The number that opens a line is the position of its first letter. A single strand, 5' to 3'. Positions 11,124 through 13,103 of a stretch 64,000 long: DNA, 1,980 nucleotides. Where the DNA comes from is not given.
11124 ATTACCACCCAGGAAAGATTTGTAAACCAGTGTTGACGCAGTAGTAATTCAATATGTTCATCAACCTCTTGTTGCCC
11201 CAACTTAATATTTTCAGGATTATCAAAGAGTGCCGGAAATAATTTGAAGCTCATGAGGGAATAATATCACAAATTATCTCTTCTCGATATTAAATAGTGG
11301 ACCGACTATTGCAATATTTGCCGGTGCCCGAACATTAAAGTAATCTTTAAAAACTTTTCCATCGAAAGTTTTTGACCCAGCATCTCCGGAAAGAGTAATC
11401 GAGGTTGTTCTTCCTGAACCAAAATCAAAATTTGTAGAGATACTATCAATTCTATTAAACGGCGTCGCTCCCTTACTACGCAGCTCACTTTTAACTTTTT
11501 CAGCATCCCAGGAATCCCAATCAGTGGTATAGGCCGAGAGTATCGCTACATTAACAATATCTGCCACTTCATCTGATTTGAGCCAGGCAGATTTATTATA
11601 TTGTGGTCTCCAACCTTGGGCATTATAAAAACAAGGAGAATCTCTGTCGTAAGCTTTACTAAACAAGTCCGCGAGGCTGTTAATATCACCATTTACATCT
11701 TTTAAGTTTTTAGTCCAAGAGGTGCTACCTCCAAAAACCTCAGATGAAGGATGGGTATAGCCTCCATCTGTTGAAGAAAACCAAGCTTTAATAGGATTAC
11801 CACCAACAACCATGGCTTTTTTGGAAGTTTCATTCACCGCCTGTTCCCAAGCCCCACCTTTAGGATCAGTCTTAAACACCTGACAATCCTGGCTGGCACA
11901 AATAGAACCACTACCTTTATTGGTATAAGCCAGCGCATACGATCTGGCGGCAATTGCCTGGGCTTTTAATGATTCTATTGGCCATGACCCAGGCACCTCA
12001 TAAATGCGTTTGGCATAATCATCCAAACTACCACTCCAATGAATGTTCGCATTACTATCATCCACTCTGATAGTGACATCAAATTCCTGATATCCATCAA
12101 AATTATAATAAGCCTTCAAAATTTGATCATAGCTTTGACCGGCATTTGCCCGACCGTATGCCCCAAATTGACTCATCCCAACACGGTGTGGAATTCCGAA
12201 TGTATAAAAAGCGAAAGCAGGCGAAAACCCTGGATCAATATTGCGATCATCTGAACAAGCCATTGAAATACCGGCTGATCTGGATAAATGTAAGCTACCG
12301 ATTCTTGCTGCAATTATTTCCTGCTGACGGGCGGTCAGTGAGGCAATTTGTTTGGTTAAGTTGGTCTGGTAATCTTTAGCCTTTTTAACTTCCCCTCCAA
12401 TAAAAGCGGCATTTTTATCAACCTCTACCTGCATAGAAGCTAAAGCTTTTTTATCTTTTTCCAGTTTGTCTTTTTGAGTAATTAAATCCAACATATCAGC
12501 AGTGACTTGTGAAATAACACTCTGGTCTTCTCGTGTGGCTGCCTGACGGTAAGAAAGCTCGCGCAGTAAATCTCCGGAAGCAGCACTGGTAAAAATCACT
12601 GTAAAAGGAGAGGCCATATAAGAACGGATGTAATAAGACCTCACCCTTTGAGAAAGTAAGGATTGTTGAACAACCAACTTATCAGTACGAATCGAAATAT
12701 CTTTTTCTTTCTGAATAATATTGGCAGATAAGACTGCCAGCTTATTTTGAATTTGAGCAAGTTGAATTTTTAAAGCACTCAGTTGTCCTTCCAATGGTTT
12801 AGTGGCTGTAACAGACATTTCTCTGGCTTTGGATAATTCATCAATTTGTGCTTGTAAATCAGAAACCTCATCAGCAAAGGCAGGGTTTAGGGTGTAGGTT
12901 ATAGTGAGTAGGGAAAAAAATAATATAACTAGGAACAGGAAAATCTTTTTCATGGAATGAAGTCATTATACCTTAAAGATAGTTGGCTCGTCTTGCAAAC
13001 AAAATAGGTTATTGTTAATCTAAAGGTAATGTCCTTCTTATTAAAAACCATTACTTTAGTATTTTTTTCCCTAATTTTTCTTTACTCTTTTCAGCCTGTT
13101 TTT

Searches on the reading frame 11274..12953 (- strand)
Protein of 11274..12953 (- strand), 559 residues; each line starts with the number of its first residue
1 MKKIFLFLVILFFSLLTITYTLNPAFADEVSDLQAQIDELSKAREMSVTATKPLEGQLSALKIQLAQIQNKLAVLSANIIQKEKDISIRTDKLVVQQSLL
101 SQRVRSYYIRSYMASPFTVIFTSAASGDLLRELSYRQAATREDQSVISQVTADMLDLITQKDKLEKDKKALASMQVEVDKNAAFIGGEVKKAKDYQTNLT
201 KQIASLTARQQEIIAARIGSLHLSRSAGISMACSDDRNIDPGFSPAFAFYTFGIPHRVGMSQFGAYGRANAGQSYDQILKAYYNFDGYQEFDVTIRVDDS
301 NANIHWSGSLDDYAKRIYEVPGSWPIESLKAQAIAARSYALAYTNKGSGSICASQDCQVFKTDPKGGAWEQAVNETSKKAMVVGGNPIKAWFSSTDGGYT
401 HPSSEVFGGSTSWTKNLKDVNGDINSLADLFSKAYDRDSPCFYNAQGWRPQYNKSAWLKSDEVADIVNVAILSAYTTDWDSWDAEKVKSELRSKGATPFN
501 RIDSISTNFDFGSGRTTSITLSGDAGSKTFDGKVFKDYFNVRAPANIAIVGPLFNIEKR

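Call 3: search_protein_families(library=pfam, proteins=[window:11274-12953:-], max_evalue=1)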
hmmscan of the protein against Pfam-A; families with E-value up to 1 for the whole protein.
window:11274-12953:- (559 aa): 7 families
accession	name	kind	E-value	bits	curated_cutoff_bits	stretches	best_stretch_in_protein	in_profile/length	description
PF08486.15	SpoIID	-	1.2e-13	52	23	1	318-381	23-95/97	Stage II sporulation protein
PF11686.13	DUF3283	-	0.009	16.4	25.8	1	175-208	12-45/61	Protein of unknown function (DUF3283)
PF15027.12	MGT5A_N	-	0.018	15.3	27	1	3-98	11-110/137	MGT5A-like, N-terminal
PF14282.11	FlxA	-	0.026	15.1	26.3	1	29-73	25-73/101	FlxA-like protein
PF24918.1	NET2A_C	-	0.66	10.2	27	1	25-101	31-110/180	NET2A, C-terminal domain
PF25014.1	NET2A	-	0.68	10.2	33.1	0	28-83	160-211/235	NET2A-like domain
PF06005.17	ZapB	-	0.99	10.4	31.5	1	27-74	17-64/71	Cell division protein ZapB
